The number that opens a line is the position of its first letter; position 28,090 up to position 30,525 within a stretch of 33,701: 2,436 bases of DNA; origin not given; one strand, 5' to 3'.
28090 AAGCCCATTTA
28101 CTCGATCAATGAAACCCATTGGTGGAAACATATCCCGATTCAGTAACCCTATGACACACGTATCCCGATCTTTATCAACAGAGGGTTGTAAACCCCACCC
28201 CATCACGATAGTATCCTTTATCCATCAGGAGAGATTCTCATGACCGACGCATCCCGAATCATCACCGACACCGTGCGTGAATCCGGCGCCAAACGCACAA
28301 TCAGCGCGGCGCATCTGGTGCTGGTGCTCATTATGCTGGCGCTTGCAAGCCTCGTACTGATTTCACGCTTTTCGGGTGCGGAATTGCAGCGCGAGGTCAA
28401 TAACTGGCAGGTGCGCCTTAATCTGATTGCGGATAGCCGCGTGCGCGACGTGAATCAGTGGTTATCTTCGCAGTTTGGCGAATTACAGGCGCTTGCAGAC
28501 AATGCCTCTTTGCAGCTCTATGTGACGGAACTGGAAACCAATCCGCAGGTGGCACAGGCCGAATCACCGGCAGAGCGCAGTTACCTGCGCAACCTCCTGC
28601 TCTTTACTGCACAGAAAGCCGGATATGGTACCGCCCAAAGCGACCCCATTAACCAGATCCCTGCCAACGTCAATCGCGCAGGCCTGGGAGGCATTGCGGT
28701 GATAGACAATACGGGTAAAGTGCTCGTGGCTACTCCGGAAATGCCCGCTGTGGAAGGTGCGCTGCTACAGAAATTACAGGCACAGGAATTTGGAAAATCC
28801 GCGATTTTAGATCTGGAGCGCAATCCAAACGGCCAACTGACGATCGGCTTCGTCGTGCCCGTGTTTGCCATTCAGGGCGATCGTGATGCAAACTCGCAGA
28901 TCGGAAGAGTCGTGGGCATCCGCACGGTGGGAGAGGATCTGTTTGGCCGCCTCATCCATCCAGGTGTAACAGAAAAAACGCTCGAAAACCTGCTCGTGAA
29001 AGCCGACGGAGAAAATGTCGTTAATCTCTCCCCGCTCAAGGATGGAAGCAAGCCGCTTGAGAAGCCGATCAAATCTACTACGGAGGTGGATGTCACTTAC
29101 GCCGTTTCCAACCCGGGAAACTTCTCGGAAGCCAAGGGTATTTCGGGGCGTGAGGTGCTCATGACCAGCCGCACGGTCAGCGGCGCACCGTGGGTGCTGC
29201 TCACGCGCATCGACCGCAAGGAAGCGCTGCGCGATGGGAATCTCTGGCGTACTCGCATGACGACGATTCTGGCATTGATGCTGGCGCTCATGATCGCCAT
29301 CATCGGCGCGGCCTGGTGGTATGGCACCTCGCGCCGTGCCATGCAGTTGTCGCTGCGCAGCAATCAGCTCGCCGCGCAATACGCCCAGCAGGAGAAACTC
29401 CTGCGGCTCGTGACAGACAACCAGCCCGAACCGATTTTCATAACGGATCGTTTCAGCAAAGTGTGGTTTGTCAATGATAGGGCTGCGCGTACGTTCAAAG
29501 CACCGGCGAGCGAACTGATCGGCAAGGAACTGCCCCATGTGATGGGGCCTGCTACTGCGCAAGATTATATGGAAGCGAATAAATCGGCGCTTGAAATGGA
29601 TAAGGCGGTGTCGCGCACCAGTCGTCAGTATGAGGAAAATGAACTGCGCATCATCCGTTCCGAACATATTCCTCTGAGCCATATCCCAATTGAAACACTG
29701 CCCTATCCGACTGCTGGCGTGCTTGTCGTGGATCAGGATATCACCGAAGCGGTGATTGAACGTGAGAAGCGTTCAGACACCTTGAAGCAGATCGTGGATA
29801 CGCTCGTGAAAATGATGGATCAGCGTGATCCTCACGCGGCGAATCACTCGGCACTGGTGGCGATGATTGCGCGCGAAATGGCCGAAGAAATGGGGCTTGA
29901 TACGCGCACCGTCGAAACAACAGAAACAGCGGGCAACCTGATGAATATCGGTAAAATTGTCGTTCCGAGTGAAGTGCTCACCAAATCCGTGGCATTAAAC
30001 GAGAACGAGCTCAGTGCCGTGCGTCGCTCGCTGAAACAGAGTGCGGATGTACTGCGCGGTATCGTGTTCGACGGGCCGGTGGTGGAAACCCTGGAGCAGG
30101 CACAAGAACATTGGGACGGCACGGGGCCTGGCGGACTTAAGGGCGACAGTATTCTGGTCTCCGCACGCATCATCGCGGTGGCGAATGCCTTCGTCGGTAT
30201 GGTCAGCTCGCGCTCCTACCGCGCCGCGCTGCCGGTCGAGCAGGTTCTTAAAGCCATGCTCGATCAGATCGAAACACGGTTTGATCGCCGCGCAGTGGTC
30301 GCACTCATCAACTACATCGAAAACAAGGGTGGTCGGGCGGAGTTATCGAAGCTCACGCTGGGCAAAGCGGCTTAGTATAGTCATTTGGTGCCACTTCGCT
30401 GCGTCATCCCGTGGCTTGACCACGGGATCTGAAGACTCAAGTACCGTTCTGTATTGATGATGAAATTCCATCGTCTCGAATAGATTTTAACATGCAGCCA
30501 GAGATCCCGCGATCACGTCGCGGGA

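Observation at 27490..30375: LapG-family periplasmic protease paired with a Cache-PAS membrane protein carrying a catalytically dead HD-GYP domain: candidate LapD-like switch on a different signalling module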

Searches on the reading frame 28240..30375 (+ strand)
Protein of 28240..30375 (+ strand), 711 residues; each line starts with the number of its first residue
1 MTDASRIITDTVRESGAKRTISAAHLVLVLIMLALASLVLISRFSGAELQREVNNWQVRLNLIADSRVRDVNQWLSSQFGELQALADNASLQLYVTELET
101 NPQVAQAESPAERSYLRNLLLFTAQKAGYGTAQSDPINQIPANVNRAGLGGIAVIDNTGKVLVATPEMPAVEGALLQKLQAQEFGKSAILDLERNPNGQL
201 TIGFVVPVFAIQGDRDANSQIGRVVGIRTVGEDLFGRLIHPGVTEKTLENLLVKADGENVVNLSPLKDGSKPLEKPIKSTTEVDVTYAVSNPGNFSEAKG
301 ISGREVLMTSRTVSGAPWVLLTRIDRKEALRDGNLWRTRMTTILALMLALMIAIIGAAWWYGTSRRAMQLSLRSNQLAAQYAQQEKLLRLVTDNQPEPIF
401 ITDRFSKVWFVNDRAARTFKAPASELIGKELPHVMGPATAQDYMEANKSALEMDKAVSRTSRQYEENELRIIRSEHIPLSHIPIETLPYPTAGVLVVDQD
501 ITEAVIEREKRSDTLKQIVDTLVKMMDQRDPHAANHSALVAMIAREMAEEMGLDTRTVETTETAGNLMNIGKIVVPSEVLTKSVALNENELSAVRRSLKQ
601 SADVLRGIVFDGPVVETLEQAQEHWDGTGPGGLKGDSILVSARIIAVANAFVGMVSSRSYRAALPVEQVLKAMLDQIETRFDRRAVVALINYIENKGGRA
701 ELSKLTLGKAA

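Call 3: search_protein_families(library=pfam, proteins=[window:28240-30375:+], max_evalue=0.1)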
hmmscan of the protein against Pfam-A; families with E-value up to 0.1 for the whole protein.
window:28240-30375:+ (711 aa): 11 families
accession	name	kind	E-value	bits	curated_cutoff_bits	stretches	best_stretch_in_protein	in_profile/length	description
PF13487.12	HD_5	-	2.1e-32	112.6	27.2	1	522-683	3-168/170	HD domain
PF08448.16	PAS_4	-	1.2e-06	29.2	23.1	1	393-481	2-90/110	PAS fold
PF00989.32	PAS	-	2.3e-06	28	22.6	1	388-460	3-71/113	PAS fold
PF13188.13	PAS_8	-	8.8e-06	25.9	21.8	1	387-434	2-50/65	PAS domain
PF01966.28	HD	-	1.4e-05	25.8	22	1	534-651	2-113/116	HD domain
PF02743.24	dCache_1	-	1.8e-05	24.9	45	1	53-321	4-238/240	Cache domain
PF12860.13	PAS_7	-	0.0012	19.4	27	1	398-505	7-111/115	PAS fold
PF13426.13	PAS_9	-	0.0024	18.5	27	1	396-502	1-102/103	PAS domain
PF24820.1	Diguanyl_cycl_sensor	-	0.035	14.5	28.1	1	397-474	7-82/109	Diguanylate cyclase-like sensor domain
PF19744.4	DUF6232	-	0.053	14.4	27.4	0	303-386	33-95/117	Family of unknown function (DUF6232)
PF13078.11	DUF3942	-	0.069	13.9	25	0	505-611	21-131/137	Protein of unknown function (DUF3942)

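Call 4: search_protein_families(library=ncbifam, proteins=[window:28240-30375:+], max_evalue=0.1)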
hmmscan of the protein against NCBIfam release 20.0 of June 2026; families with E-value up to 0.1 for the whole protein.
window:28240-30375:+ (711 aa): 9 families
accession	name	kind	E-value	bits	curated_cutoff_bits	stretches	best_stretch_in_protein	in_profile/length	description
NF053512.1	nitric_RR_NosR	exception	7.2e-28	97.8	400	1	508-698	167-359/422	response regulator c-di-GMP phosphodiesterase, NosR family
NF046044.1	PnpS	equivalog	1.9e-05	23.9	400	1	367-504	36-163/390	two-component system histidine kinase PnpS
TIGR00229.1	sensory_box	domain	0.00011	22.3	22.9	1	383-464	2-83/126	PAS domain S-box protein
NF011401.0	PRK14826.1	equivalog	0.0007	19.1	268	0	33-107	29-101/226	putative deoxyribonucleotide triphosphate pyrophosphatase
NF033092.0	HK_WalK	equivalog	0.0018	17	725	1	380-511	252-373/594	cell wall metabolism sensor histidine kinase WalK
TIGR02966.1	phoR_proteo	equivalog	0.0051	15.9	334.2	1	385-512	5-115/333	phosphate regulon sensor histidine kinase PhoR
NF008468.0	PRK11360.1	equivalog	0.014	13.8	646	1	374-505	256-381/616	two-component system sensor histidine kinase AtoS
NF041552.1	TF_PrdR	equivalog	0.031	12.6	795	1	378-522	126-258/577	sigma-54 dependent transcriptional regulator PrdR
NF038387.1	CBS_CbpA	equivalog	0.056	13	150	0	535-598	114-177/209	cyclic di-AMP binding protein CbpA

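Call 18: find_homologous_proteins(query=window:28240-30375:+, max_evalue=1e-20)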
Query window:28240-30375:+ (711 aa): 224 proteins with E <= 1e-20 among 8000 candidates; the best 120 are listed.
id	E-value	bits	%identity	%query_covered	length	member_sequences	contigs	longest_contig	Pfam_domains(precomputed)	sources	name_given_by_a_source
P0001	0.0e+0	1537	100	100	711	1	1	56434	PF13188.14,PF02743.25,PF13487.13,PF01966.29,PF08448.17,PF00989.32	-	-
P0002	0.0e+0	1278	83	99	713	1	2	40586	PF13487.13,PF01966.29,PF08448.17,PF00989.32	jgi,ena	jgi:PAS domain S-box-containing protein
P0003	0.0e+0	1083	70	99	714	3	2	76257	PF13487.13,PF08448.17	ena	-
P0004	3.2e-283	959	64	96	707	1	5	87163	PF13188.14,PF13487.13,PF08448.17,PF00989.32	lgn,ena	-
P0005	9.5e-231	786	54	97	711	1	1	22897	PF13487.13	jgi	-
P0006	1.1e-225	769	54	94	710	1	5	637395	PF13487.13,PF08448.17,PF00989.32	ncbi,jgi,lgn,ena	jgi:HD-GYP domain-containing protein (c-di-GMP phosphodiesterase class II)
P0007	1.2e-225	769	54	96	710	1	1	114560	PF13487.13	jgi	-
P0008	2.6e-223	761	54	94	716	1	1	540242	PF13487.13,PF01966.29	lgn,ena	-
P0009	2.1e-222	758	53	95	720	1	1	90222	PF13188.14,PF02743.25,PF13487.13,PF08448.17,PF00989.32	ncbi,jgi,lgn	-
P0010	2.4e-221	755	53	97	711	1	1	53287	PF13188.14,PF13487.13,PF08448.17,PF00989.32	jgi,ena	-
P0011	4.3e-218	744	51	97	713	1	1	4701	PF13487.13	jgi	jgi:HD-GYP domain-containing protein (c-di-GMP phosphodiesterase class II)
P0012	3.4e-217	741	50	98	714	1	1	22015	PF13487.13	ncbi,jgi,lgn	-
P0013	3.9e-216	738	51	94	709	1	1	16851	PF13487.13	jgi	jgi:HD-GYP domain-containing protein (c-di-GMP phosphodiesterase class II)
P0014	4.6e-211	721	49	96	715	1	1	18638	PF13487.13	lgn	-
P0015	1.5e-206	706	48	97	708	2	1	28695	PF13487.13,PF08448.17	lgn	-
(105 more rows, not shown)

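Call 22: find_related_loci(query=A1, collection=genome_contigs, flank=10000)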
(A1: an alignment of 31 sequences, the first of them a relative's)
Query A1 (711 aa) in genome_contigs; peptide patterns used: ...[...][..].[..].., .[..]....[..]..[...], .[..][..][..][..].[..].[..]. (x = any residue, [..] = any of these).
590 stretches matched a pattern; 503 encode a relative of the query (tblastn E <= 1e-3); the best 80 are kept; 80 distinct loci.
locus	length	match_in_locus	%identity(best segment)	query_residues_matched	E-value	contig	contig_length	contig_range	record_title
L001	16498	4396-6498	50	17-710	0e+0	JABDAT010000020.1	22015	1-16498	MAG: Alphaproteobacteria bacterium isolate BWOrgHeat_Nextera6_MAG3 3300020667.a:Ga0206890_1146, whole genome shotgun seq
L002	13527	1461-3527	48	18-705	0e+0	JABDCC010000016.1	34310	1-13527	MAG: Alphaproteobacteria bacterium isolate BWOrgHeat_Nextera78_MAG7 3300020795.a:Ga0206962_1083, whole genome shotgun se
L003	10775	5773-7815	47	26-705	0e+0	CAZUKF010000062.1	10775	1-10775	MAG TPA_asm: uncultured Rickettsiales bacterium isolate SRP150892_co2_172 genome assembly, contig: NODE_9228_length_1077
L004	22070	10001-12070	47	19-699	0e+0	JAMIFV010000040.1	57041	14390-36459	MAG: Alphaproteobacteria bacterium isolate UR_AS_metabat.55 k201_2159696, whole genome shotgun sequence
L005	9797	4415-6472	46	20-705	0e+0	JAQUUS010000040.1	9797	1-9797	MAG: Alphaproteobacteria bacterium isolate STD2_149 NODE_27651_length_9797_cov_2.827404_Sandtown_D2, whole genome shotgu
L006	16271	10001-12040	46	26-705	0e+0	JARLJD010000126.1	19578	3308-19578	MAG: Alphaproteobacteria bacterium isolate MAG_CA70 MetaCoAG_Bin_70_Anoxic_k141_1347557, whole genome shotgun sequence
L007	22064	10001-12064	46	17-707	0e+0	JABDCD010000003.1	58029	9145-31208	MAG: Alphaproteobacteria bacterium isolate BWMinControl_Nextera46_MAG5 3300020797.a:Ga0207022_10011, whole genome shotgu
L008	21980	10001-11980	45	40-700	0e+0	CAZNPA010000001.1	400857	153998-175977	MAG TPA_asm: uncultured Rickettsiales bacterium isolate binchicken_co199_43 genome assembly, contig: NODE_18_length_4008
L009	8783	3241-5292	46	20-705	0e+0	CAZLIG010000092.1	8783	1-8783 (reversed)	MAG TPA_asm: uncultured Rhodospirillaceae bacterium isolate SRP192927_co3_180 genome assembly, contig: NODE_21171_length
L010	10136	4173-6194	45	29-699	0e+0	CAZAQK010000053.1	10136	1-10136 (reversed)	MAG TPA_asm: uncultured Rickettsiales bacterium isolate SRP199154_co2_87 genome assembly, contig: NODE_4668_length_10136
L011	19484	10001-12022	46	29-699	0e+0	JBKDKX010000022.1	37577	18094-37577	MAG: Alphaproteobacteria bacterium isolate samp_2119_metabat2_316 samp_2119_1326837, whole genome shotgun sequence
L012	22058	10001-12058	46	20-705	0e+0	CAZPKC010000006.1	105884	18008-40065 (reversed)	MAG TPA_asm: uncultured Rhodospirillaceae bacterium isolate binchicken_co3_43 genome assembly, contig: NODE_444_length_1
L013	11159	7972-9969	45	40-705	0e+0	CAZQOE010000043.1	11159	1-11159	MAG TPA_asm: uncultured Rhodospirillaceae bacterium isolate SRP192927_co1_332 genome assembly, contig: NODE_13937_length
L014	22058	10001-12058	45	20-705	0e+0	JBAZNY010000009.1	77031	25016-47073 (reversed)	MAG: Bdellovibrionales bacterium isolate SO_2017_LW4_81 scaffold_963_c1_LW137-91_2017, whole genome shotgun sequence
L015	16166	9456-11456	46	42-705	0e+0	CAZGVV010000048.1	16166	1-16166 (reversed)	MAG TPA_asm: uncultured Rickettsiales bacterium isolate SRP170004_co1_620 genome assembly, contig: NODE_5627_length_1616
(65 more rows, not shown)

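Call 28: find_encoding_contigs(protein=P0001, flank=10000, max_places=3)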
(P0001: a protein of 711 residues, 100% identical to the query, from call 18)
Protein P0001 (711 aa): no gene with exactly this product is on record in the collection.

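Call 29: find_encoding_contigs(protein=P0002, flank=10000, max_places=3)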
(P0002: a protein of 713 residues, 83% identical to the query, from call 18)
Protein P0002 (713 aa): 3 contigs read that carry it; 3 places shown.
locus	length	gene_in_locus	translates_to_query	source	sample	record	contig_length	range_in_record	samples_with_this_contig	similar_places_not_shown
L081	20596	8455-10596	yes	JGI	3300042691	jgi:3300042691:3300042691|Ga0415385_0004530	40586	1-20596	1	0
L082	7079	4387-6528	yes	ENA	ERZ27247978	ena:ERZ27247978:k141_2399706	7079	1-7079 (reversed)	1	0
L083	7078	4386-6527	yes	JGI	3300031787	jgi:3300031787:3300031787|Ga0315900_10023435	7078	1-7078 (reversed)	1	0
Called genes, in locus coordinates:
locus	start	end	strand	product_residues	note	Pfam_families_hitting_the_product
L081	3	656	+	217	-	?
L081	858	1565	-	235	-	-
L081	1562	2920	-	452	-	PF12000:Glyco_trans_4_3, PF00534:Glycos_transf_1, PF13692:Glyco_trans_1_4, PF13524:Glyco_trans_1_2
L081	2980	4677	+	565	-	PF00413:Peptidase_M10 (weak), PF01400:Astacin (weak), PF08548:Peptidase_M10_C (faint), PF00353:HemolysinCabind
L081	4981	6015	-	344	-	PF00015:MCPsignal, PF02743:dCache_1 (faint)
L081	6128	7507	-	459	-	PF00909:Ammonium_transp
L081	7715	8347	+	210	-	PF06035:Peptidase_C93, PF04473:DUF553 (weak)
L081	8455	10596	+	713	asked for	PF00989:PAS (faint), PF08448:PAS_4 (weak), PF01966:HD (weak), PF13487:HD_5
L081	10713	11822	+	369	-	PF01757:Acyl_transf_3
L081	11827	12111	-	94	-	PF07876:Dabb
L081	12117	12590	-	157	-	PF00210:Ferritin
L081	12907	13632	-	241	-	-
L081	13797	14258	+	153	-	PF00072:Response_reg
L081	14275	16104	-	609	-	PF00009:GTP_EFTU, PF01926:MMR_HSR1 (faint), PF22042:EF-G_D2, PF03144:GTP_EFTU_D2, PF00679:EFG_C, PF21018:BipA_C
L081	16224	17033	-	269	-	PF01513:NAD_kinase, PF20143:NAD_kinase_C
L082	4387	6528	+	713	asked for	PF00989:PAS (faint), PF08448:PAS_4 (weak), PF01966:HD (weak), PF13487:HD_5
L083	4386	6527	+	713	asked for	PF00989:PAS (faint), PF08448:PAS_4 (weak), PF01966:HD (weak), PF13487:HD_5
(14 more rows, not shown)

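Call 37: search_solved_structures(query=A1, max_evalue=1, show_alignments=3)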
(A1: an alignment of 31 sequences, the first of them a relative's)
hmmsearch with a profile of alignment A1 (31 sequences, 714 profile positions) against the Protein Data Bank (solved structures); distinct sequences matched with E-value up to 1: 13.
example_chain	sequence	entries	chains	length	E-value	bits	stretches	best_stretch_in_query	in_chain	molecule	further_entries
9rc0_A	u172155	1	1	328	3.4e-66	227.1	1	386-709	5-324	HD domain/sensory box protein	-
9rbz_A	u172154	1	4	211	4.6e-54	187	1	503-709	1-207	HD domain/sensory box protein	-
5z7c_A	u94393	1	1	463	4.3e-32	114.4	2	519-694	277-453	3'3'-cGAMP-specific phosphodiesterase 3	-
4mcw_A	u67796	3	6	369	4.2e-22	81.4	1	512-685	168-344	Metal dependent phosphohydrolase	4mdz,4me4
4r8z_A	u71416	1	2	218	7.8e-16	60.7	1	515-696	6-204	Cyclic di-GMP phosphodiesterase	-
3fc7_A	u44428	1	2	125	2e-05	26.2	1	372-484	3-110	HTR-like protein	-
3tm8_A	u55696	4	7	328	4.5e-05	25.1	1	529-681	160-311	Uncharacterized protein | Uncharacterized protein Bd1817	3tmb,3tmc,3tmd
6zj8_A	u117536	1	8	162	0.00013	23.5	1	375-448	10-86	Virulence sensor protein BvgS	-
3ewk_A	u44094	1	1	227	0.00084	20.9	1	378-460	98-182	Sensor protein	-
9vwa_A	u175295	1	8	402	0.34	12.2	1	538-568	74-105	Deoxyguanosinetriphosphate triphosphohydrolase-like protein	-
9vwc_A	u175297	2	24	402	0.37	12.1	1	538-568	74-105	Deoxyguanosinetriphosphate triphosphohydrolase-like protein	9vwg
2pr5_A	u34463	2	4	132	0.65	11.3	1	407-471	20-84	Blue-light photoreceptor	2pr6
9qq6_A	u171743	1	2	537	0.74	11.1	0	375-444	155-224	histidine kinase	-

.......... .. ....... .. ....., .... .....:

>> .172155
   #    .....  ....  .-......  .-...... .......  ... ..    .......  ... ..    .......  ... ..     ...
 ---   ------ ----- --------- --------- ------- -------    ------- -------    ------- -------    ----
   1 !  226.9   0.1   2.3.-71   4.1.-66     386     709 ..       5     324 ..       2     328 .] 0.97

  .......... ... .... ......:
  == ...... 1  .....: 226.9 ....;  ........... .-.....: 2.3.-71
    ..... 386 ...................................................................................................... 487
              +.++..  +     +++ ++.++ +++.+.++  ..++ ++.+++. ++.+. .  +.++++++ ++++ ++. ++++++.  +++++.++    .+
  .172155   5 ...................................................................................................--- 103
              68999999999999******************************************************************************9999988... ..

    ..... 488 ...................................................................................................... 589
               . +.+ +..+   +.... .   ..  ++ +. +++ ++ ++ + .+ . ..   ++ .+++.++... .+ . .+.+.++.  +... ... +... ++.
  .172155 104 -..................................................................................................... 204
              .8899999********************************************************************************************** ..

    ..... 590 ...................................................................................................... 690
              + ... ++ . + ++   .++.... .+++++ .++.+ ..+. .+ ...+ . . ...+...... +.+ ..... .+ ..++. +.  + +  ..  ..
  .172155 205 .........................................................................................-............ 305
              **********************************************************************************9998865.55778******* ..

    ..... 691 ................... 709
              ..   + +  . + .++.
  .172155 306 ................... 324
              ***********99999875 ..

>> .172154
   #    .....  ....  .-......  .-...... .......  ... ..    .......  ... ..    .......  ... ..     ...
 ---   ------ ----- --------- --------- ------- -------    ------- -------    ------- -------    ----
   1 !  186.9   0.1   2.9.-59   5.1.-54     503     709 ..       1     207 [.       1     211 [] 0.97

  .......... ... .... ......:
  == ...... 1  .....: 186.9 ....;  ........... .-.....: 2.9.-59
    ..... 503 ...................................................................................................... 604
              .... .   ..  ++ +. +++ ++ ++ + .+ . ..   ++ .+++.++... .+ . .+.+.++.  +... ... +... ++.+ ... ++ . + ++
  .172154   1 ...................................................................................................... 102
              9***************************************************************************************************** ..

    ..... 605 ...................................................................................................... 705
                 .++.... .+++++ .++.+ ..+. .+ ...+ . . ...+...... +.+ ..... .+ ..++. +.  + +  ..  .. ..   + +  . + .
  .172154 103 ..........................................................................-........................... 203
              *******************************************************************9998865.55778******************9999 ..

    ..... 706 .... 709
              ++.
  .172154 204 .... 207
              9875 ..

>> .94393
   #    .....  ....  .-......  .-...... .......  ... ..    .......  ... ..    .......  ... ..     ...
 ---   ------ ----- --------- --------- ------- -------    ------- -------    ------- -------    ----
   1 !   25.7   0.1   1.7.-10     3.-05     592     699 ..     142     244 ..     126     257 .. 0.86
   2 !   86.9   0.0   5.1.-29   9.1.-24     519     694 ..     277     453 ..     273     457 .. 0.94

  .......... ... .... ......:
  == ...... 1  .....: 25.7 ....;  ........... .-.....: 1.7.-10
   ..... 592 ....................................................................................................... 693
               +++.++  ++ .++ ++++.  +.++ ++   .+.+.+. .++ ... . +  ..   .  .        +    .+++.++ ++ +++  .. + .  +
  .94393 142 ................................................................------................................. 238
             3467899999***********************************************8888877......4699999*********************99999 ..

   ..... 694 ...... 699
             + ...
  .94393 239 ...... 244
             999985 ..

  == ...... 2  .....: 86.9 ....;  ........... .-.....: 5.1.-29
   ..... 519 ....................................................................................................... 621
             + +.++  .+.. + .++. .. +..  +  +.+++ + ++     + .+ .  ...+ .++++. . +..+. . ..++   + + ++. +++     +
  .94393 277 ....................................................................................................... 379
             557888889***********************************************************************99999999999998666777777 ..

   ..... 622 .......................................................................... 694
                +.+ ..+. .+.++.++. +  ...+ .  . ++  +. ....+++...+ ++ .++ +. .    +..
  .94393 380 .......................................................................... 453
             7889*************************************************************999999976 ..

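Call 51: find_encoding_contigs(protein=P0003, flank=10000, max_places=1)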
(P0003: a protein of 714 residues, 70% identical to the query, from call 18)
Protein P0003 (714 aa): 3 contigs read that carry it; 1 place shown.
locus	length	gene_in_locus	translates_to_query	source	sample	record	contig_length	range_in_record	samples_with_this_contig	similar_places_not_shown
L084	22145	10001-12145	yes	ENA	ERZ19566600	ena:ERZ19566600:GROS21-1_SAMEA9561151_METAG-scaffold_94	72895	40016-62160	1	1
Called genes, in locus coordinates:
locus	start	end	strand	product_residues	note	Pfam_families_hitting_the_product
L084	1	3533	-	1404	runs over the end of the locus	-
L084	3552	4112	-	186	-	-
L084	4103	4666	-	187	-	PF07811:TadE (weak)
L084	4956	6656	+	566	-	PF00413:Peptidase_M10, PF00353:HemolysinCabind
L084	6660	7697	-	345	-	PF00015:MCPsignal, PF02743:dCache_1 (weak)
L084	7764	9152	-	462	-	PF00909:Ammonium_transp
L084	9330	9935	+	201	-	PF01841:Transglut_core (faint), PF06035:Peptidase_C93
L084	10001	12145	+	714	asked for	PF08448:PAS_4 (weak), PF13487:HD_5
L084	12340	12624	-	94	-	PF07876:Dabb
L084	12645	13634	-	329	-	PF03741:TerC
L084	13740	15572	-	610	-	PF00009:GTP_EFTU, PF01926:MMR_HSR1 (faint), PF22042:EF-G_D2, PF03144:GTP_EFTU_D2, PF00679:EFG_C, PF21018:BipA_C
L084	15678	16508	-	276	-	PF01513:NAD_kinase, PF20143:NAD_kinase_C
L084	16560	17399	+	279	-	PF00494:SQS_PSY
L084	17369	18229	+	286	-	PF00494:SQS_PSY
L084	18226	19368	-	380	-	PF10098:DUF2336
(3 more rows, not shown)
